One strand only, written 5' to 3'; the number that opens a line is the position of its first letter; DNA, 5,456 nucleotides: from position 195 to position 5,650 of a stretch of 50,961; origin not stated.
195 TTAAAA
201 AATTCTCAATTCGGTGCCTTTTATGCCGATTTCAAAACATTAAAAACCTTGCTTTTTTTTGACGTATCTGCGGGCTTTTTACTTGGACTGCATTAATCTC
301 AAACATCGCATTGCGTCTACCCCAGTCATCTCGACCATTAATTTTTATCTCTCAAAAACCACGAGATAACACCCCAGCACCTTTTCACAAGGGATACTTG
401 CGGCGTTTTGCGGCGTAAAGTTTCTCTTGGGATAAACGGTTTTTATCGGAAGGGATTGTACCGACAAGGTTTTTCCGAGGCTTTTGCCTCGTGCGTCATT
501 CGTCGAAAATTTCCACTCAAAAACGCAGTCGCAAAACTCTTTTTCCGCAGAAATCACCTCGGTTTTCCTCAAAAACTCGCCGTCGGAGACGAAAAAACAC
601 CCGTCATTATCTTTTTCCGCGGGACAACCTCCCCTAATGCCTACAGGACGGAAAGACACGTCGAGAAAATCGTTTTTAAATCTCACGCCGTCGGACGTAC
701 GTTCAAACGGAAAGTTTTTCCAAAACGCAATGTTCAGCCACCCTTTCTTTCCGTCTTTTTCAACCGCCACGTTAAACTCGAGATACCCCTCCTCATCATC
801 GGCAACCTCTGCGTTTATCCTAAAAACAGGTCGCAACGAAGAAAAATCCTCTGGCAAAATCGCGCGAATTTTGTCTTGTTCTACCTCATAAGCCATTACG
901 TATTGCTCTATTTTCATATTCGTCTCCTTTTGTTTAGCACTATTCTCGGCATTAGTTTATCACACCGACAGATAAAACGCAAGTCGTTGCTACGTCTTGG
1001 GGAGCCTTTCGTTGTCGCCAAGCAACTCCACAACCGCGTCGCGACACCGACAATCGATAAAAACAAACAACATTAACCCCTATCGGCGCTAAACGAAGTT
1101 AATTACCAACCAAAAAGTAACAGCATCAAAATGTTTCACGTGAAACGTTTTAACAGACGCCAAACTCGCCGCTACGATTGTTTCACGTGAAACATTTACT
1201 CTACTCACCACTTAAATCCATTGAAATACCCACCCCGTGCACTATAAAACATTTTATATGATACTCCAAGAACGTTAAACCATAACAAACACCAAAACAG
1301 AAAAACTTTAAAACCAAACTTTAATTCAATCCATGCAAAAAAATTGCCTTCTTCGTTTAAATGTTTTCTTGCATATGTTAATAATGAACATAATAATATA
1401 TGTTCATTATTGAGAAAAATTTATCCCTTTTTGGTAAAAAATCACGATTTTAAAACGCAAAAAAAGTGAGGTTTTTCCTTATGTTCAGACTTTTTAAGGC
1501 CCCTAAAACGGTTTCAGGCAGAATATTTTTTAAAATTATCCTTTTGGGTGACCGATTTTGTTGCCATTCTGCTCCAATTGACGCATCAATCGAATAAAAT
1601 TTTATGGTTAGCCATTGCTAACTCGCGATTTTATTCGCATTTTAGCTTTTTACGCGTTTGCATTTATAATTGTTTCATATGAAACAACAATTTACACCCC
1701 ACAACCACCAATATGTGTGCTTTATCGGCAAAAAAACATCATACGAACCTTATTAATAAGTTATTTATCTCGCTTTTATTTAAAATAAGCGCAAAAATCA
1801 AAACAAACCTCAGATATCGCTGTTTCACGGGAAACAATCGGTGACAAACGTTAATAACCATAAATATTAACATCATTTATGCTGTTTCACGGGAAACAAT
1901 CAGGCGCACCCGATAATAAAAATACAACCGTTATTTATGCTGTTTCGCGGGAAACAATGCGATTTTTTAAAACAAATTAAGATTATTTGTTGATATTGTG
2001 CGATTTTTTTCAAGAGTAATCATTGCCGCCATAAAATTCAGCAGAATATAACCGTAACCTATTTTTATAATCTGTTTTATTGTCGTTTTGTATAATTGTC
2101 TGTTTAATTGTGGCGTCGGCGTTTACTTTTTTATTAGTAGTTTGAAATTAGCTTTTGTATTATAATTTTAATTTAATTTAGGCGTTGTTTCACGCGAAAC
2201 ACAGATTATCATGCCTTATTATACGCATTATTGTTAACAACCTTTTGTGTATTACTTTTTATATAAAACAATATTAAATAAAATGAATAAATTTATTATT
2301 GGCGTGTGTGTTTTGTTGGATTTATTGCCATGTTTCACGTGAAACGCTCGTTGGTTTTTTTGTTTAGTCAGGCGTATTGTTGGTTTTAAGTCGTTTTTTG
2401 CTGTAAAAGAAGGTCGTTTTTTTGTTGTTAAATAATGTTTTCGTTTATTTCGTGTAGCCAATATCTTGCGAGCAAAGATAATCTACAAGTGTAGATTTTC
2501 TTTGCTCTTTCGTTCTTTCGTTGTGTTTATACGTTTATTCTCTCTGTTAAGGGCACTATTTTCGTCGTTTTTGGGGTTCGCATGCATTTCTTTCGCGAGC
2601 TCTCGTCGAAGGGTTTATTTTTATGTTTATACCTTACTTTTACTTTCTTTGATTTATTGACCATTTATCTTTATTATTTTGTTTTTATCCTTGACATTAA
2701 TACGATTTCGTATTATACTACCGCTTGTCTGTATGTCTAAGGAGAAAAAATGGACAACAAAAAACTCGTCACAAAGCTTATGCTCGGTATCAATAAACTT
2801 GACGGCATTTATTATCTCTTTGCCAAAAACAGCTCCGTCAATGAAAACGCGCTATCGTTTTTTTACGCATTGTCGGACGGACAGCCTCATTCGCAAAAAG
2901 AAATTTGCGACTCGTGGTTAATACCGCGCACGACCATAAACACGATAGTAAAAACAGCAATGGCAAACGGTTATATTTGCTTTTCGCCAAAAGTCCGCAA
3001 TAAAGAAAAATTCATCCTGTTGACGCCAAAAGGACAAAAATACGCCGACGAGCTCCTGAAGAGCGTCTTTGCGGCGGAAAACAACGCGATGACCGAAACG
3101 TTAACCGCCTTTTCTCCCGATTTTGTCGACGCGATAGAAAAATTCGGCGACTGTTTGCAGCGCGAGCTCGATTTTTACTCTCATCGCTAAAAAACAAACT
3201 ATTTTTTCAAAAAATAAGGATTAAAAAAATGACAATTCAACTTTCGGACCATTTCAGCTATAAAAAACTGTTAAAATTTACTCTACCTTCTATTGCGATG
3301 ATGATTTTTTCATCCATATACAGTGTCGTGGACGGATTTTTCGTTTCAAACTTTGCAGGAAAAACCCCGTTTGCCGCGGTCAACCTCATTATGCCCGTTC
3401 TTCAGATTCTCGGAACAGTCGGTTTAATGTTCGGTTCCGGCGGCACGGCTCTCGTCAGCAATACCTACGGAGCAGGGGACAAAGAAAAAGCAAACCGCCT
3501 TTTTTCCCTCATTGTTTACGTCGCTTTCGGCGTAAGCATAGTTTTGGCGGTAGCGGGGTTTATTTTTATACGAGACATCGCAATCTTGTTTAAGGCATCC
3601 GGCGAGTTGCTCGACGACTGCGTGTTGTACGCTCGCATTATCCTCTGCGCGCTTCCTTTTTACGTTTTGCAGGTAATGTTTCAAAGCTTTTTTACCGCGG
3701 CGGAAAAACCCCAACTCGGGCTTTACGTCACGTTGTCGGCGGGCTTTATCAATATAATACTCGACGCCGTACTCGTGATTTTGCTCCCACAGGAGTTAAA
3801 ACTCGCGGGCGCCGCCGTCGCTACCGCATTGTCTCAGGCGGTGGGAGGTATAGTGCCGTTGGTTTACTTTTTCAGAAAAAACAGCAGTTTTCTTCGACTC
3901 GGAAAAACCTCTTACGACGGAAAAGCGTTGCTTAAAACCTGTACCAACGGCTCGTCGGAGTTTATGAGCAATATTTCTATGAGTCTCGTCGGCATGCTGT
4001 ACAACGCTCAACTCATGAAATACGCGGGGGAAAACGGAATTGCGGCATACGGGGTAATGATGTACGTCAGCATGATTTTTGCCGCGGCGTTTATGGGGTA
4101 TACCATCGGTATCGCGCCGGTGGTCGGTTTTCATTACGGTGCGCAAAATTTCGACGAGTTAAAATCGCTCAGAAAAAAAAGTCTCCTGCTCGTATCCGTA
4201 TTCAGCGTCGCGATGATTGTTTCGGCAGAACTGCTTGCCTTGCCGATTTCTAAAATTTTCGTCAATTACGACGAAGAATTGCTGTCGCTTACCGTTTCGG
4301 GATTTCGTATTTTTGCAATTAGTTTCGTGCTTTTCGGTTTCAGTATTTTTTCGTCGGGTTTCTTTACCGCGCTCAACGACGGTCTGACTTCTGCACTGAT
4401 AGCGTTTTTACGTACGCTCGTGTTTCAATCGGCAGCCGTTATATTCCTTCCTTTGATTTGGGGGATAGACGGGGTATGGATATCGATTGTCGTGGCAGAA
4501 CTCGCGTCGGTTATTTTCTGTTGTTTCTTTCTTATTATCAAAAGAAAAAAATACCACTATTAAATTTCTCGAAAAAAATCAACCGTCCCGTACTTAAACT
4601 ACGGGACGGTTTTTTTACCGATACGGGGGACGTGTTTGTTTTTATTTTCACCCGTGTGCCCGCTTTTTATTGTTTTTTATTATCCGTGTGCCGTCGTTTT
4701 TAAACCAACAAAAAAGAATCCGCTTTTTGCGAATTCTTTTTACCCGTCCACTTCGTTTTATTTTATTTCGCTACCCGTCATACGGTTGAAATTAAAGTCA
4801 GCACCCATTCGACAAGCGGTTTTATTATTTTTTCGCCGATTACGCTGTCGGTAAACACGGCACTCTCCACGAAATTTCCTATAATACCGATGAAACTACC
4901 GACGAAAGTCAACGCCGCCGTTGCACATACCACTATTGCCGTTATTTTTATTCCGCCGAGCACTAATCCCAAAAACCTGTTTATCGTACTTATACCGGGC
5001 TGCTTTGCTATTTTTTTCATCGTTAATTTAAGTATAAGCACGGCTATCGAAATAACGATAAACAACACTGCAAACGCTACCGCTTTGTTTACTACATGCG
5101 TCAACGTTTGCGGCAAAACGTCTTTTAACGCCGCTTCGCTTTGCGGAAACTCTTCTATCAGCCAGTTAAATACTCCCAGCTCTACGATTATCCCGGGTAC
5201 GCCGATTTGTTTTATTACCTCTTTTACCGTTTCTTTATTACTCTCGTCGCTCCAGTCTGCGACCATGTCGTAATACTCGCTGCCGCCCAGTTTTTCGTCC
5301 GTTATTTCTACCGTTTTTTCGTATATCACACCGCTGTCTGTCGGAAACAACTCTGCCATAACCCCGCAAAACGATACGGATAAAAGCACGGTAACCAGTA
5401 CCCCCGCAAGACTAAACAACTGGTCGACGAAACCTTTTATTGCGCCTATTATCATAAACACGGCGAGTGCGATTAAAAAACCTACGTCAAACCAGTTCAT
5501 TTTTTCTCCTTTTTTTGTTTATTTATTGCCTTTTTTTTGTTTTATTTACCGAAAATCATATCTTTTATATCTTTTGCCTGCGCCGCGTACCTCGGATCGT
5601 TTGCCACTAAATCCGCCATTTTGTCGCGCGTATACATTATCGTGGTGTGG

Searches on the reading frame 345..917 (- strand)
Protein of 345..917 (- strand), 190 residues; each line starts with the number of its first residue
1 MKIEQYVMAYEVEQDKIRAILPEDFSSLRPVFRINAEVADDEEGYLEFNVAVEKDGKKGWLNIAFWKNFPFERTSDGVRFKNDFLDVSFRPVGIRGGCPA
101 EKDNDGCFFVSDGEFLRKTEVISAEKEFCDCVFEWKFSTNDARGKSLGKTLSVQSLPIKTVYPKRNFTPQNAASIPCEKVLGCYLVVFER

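Call 10: search_protein_families(library=pfam, proteins=[window:345-917:-])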
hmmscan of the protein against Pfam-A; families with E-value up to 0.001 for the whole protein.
window:345-917:- (190 aa): 0 families

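Call 21: find_encoding_contigs(protein=window:345-917:-, flank=4000, max_places=10)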
Protein window:345-917:- (190 aa): no gene with exactly this product is on record in the collection.

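Call 70: search_protein_families(library=pfam, max_evalue=0.5, proteins=[window:345-917:-])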
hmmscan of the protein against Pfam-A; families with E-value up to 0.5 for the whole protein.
window:345-917:- (190 aa): 4 families
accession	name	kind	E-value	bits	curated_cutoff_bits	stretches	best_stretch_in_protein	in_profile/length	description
PF19822.4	DUF6304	-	0.0042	17.3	35.8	1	53-137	19-74/156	Family of unknown function (DUF6304)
PF03992.22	ABM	-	0.025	15.2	23.1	1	22-68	12-59/78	Antibiotic biosynthesis monooxygenase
PF06314.16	ADC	-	0.075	13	29.8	1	6-53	24-76/238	Acetoacetate decarboxylase (ADC)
PF04200.17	Lipoprotein_17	-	0.21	12.4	22.4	0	11-58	22-72/84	Lipoprotein associated domain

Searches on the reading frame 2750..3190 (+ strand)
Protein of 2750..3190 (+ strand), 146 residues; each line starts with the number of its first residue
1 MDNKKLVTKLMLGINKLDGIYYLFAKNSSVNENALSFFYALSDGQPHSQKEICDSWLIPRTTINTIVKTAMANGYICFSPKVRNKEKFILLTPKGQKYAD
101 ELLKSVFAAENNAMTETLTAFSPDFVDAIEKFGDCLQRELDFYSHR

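Call 70: search_protein_families(library=pfam, max_evalue=0.5, proteins=[window:2750-3190:+])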
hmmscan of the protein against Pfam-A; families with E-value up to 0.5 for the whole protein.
window:2750-3190:+ (146 aa): 4 families
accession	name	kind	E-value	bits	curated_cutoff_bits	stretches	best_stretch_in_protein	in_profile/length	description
PF12802.13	MarR_2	-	1.1e-05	25.9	27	1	35-80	8-56/61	MarR family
PF20008.5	DUF6429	-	0.057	13.5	31.6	1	82-108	44-70/71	Domain of unknown function (DUF6429)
PF21681.2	Csa5_I-A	-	0.12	12.9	30.3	1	58-105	94-144/158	Type-I-A Cascade subunit Csa5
PF11768.14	Frtz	-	0.14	11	26.2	1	35-96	59-118/548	WD repeat-containing and planar cell polarity effector protein Fritz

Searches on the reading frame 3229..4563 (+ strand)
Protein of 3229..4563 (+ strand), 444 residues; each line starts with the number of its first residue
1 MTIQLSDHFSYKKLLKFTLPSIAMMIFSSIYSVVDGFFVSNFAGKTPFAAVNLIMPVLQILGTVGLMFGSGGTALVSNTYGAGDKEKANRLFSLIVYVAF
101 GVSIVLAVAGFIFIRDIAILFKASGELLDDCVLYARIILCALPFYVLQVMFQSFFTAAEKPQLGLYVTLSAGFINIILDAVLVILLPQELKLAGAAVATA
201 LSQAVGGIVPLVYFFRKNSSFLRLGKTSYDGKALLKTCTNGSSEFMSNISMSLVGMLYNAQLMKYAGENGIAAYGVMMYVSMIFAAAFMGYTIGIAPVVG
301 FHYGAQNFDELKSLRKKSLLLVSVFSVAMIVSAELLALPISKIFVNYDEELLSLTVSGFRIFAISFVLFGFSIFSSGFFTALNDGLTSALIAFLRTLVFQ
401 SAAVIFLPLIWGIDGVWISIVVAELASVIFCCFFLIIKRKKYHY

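Call 70: search_protein_families(library=pfam, max_evalue=0.5, proteins=[window:3229-4563:+])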
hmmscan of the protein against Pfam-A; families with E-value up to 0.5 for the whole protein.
window:3229-4563:+ (444 aa): 3 families
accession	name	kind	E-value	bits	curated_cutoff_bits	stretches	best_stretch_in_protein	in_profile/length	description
PF01554.23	MatE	-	8.1e-45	152.8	24.9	2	20-180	1-160/161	MatE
PF01943.22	Polysacc_synt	-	0.0043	16.9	28.2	1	240-443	4-193/274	Polysaccharide biosynthesis protein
PF03904.18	DUF334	-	0.19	12.5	30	1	88-116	84-113/123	Domain of unknown function (DUF334)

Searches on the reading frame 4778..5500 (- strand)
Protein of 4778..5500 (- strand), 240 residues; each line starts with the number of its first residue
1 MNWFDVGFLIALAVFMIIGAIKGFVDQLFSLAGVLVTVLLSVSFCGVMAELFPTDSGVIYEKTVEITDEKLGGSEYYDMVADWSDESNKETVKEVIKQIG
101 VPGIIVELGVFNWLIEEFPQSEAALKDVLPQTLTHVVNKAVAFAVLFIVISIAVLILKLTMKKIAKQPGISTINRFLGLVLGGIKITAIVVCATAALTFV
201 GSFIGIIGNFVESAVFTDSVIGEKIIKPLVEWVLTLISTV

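Call 11: search_protein_families(library=pfam, proteins=[window:4778-5500:-])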
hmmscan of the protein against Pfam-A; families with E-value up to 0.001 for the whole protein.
window:4778-5500:- (240 aa): 1 family
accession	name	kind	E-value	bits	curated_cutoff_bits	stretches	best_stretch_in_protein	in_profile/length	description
PF02674.22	Colicin_V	-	8.4e-17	61.9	29.3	2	127-201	47-122/144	Colicin V production protein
